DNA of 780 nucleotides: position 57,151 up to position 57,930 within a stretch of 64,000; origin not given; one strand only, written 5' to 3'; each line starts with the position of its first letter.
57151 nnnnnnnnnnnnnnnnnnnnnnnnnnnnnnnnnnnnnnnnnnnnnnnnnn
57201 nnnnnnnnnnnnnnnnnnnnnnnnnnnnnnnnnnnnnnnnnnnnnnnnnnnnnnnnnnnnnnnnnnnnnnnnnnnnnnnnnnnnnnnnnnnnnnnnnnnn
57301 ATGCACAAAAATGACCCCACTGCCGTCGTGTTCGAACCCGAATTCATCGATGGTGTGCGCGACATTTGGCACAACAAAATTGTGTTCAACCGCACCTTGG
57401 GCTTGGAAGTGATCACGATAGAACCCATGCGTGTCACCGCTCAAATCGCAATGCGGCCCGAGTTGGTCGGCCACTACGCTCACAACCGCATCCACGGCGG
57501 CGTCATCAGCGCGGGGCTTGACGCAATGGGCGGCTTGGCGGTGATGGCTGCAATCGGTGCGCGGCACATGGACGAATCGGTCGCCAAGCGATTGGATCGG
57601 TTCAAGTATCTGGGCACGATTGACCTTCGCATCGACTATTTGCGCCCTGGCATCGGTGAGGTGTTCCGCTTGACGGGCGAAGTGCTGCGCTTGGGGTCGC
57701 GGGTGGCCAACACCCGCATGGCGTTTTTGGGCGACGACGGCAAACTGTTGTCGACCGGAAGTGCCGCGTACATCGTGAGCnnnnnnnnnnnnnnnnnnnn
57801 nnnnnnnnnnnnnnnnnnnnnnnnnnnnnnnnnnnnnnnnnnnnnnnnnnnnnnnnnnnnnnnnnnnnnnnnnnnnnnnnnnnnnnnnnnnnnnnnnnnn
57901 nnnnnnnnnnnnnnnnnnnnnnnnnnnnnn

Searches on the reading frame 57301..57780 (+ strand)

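Call 74: search_protein_families(library=pfam, proteins=[window:57301-57780:+], max_evalue=0.00001)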
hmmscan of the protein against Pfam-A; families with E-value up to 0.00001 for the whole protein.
window:57301-57780:+ (160 aa): 1 family
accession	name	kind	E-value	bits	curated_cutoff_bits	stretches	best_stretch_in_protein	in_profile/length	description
PF03061.28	4HBT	-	1.8e-07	31.8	20.6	1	62-149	2-77/79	Thioesterase superfamily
